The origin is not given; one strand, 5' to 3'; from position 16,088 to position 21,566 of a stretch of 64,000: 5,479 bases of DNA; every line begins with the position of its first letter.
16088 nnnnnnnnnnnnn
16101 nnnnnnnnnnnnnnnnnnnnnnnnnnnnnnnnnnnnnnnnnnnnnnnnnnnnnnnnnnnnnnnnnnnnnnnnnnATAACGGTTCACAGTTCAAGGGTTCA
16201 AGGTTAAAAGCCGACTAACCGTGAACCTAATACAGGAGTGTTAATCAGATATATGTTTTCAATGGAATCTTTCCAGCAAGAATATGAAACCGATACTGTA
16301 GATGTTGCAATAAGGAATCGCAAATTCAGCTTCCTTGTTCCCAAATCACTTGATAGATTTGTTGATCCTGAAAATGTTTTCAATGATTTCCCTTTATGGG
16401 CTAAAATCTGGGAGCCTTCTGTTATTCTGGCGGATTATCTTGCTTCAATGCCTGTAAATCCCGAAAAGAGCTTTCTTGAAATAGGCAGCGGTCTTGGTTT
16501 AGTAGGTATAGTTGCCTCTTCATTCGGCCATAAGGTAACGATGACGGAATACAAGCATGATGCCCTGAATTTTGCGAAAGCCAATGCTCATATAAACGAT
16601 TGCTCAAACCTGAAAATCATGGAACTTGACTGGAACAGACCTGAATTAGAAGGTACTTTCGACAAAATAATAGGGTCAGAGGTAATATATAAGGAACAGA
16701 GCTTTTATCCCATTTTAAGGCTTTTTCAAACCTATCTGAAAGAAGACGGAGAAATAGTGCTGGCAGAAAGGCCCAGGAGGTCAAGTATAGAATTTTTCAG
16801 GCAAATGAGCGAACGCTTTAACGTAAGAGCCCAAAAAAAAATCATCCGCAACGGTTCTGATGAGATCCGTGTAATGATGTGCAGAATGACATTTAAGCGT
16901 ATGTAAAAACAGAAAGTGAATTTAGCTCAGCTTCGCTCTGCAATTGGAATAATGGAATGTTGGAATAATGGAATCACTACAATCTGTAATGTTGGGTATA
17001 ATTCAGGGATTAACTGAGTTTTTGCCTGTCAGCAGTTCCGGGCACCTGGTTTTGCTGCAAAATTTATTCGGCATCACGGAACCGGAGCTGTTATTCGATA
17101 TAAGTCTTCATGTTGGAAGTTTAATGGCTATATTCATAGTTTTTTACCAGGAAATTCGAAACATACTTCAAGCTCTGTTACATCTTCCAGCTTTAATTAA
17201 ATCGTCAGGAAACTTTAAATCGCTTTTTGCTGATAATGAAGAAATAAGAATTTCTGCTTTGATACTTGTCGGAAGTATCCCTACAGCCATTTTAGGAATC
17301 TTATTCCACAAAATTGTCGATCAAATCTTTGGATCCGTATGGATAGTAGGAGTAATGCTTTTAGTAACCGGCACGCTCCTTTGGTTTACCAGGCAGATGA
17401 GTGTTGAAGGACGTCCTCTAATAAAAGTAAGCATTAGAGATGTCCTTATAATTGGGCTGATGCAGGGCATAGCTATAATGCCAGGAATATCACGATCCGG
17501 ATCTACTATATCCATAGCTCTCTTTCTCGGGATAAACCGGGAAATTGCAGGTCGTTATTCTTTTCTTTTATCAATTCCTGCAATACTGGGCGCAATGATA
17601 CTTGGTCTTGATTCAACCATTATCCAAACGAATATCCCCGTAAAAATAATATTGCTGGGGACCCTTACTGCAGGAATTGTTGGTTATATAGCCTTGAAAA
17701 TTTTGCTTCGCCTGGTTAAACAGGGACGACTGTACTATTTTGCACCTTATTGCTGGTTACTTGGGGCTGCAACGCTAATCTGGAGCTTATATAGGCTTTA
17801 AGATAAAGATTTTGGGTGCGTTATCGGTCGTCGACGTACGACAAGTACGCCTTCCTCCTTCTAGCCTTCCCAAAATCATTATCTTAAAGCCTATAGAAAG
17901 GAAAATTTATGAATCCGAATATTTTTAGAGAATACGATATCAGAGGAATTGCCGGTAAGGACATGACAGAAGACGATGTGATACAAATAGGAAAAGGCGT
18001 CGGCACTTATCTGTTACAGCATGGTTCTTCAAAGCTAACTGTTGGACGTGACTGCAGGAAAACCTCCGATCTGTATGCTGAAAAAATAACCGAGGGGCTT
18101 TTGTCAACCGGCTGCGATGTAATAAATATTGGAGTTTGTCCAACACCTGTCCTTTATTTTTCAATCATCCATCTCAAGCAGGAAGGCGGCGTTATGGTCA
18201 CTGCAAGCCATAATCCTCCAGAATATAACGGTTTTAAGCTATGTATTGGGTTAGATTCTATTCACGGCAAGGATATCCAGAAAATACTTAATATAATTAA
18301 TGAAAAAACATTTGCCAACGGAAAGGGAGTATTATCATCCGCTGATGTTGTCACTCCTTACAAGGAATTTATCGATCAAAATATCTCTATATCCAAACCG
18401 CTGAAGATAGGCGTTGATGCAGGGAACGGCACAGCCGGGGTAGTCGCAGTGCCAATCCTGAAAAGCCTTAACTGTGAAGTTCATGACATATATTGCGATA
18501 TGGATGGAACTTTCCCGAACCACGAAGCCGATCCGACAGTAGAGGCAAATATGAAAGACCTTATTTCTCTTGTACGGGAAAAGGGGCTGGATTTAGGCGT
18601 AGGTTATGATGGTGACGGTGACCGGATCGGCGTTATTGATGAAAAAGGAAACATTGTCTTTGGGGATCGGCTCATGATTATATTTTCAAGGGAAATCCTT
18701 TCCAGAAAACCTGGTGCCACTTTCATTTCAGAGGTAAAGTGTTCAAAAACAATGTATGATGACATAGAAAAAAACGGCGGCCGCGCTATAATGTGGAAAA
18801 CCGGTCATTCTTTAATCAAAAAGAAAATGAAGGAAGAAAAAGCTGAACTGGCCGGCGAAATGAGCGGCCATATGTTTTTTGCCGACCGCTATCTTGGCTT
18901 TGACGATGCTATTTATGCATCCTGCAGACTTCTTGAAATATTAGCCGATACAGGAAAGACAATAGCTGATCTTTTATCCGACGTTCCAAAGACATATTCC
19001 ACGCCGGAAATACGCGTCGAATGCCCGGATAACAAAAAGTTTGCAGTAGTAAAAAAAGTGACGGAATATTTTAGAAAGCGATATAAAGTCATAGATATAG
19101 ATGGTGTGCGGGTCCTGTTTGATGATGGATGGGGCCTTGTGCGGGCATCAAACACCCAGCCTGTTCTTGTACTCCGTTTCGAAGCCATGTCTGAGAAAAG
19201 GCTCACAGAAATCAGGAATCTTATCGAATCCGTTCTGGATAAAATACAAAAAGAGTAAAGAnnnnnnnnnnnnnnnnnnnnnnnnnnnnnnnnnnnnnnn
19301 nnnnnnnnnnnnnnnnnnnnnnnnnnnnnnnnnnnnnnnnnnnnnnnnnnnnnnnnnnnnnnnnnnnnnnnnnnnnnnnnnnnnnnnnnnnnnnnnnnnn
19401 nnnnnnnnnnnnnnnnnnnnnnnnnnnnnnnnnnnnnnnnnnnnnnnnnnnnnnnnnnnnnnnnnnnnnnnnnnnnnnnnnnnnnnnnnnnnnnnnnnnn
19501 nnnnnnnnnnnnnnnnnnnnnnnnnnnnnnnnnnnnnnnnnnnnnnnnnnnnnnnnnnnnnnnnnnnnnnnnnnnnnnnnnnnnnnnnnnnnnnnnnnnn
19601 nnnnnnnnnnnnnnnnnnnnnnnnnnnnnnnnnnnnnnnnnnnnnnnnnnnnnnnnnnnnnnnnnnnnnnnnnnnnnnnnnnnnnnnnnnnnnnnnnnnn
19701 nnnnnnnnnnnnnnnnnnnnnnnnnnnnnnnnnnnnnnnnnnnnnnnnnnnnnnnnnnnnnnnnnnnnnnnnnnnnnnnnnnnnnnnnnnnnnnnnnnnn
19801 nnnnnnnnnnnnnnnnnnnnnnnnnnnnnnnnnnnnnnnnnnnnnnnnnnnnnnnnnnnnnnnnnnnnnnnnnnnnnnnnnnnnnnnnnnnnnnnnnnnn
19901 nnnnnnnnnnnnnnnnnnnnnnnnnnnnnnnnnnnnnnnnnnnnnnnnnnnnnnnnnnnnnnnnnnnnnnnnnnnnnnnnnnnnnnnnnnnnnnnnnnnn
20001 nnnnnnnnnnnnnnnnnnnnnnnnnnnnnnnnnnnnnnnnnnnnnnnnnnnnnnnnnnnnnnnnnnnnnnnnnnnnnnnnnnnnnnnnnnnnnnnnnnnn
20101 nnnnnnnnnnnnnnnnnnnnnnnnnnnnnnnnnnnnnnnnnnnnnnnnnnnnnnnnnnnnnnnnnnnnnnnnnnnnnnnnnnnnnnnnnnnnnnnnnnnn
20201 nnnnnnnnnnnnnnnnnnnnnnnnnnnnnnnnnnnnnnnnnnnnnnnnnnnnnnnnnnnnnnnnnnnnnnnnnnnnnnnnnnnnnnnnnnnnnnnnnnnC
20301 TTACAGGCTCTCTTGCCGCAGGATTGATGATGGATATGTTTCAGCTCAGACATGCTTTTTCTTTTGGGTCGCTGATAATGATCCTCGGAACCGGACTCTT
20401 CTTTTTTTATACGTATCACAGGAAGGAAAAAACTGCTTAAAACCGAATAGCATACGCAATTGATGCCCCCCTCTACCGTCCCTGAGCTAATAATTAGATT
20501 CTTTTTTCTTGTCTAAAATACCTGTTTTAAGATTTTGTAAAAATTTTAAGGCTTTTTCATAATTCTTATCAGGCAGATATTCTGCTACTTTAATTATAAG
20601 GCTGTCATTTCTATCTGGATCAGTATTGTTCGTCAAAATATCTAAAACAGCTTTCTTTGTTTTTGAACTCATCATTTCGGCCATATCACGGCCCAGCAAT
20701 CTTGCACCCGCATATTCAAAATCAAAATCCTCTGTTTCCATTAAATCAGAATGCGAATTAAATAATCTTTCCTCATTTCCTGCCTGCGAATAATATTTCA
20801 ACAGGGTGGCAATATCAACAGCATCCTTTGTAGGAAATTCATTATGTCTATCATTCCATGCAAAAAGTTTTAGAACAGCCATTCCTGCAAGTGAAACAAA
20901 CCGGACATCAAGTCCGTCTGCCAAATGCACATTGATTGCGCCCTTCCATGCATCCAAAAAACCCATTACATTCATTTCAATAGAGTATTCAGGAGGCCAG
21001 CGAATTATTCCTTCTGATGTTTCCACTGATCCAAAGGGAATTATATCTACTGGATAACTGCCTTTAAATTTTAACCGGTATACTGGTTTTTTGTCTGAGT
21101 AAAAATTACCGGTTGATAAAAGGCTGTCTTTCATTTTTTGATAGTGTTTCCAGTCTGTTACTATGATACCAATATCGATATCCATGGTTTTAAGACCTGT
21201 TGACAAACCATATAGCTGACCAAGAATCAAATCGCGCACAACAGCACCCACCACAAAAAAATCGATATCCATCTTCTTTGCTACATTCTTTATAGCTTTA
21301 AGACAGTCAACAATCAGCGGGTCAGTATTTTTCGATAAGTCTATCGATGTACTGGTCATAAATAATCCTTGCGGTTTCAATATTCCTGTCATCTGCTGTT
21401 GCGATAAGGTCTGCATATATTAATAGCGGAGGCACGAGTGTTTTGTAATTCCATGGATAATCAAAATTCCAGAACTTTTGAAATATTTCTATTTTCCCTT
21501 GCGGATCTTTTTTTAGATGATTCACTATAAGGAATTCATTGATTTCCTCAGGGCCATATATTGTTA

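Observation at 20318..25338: Three diverged direct copies of the MFS-transporter 3' end divide an accessory region into cassettes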

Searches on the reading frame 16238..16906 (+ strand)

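Call 6: search_protein_families(library=pfam, proteins=[window:16238-16906:+], max_evalue=0.01)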
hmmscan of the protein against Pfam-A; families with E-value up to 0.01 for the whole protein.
window:16238-16906:+ (222 aa): 9 families
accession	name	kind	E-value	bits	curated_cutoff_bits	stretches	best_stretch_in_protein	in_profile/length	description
PF10294.15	Methyltransf_16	-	2.6e-18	66.8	21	1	56-192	20-173/174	Lysine methyltransferase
PF13847.12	Methyltransf_31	-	4.5e-09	36.6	27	1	76-193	4-125/145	Methyltransferase domain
PF05175.20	MTS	-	4.8e-08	33.3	23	1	68-147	24-105/170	Methyltransferase small domain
PF13489.12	Methyltransf_23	-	1.8e-05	24.9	27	1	74-179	21-120/164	Methyltransferase domain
PF13649.12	Methyltransf_25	-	7.4e-05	23.8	27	1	80-171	2-97/97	Methyltransferase domain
PF06325.19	PrmA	-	0.00018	21.6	22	1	73-145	159-231/296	Ribosomal protein L11 methyltransferase (PrmA)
PF08241.18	Methyltransf_11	-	0.00037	21.5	21.2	1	80-174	1-94/95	Methyltransferase domain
PF05401.17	NodS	-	0.00055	20.3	24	1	78-152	46-118/201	Nodulation protein S (NodS)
PF08242.18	Methyltransf_12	-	0.0051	17.9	30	1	80-171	1-96/98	Methyltransferase domain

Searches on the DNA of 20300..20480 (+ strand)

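Call 38: search_dna_similar(query=window:20300-20480:+, collection=plasmids, mode=distant, max_evalue=0.01)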
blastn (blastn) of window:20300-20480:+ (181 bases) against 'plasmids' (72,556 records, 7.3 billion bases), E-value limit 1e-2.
No match.

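Call 39: search_dna_similar(query=window:20300-20480:+, collection=phages, mode=distant, max_evalue=0.01)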
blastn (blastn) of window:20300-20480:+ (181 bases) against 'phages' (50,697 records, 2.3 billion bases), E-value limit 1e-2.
No match.

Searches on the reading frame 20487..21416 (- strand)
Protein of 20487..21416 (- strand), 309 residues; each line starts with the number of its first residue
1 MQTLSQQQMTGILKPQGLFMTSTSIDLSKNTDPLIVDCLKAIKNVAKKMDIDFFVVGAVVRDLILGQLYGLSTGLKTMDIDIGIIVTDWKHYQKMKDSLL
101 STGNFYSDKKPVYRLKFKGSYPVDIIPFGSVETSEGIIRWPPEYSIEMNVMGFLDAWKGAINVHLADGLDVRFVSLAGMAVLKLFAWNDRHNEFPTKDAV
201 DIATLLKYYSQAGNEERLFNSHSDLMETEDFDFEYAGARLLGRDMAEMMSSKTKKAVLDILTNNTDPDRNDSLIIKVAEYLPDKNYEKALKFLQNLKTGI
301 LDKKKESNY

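Call 5: search_protein_families(library=pfam, proteins=[window:20487-21416:-], max_evalue=0.01)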
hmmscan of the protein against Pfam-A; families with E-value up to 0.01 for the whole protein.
window:20487-21416:- (309 aa): 1 family
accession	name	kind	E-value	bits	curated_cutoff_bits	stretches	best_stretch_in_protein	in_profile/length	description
PF08843.17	AbiEii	-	0.00055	20.4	22.5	1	77-226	34-186/238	Nucleotidyl transferase AbiEii toxin, Type IV TA system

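Call 62: search_protein_families(library=padloc, proteins=[window:20487-21416:-], max_evalue=0.001)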
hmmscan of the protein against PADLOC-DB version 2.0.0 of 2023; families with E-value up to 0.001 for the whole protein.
window:20487-21416:- (309 aa): 2 families
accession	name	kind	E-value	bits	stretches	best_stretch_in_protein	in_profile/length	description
PDLC04516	PDC-M21B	-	0.00048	17.9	0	53-206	27-169/234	-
PDLC02298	AbiEii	-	0.00094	16.6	0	164-210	118-163/220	AbiEii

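Call 71: search_protein_families(library=ncbifam, proteins=[window:20487-21416:-], max_evalue=0.01)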
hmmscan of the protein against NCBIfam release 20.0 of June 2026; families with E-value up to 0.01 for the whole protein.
window:20487-21416:- (309 aa): 1 family
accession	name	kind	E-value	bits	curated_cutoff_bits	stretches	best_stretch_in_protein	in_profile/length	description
NF003993.0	PRK05472.2-2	equivalog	0.0079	15.8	217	0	47-103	113-169/212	redox-sensing transcriptional repressor Rex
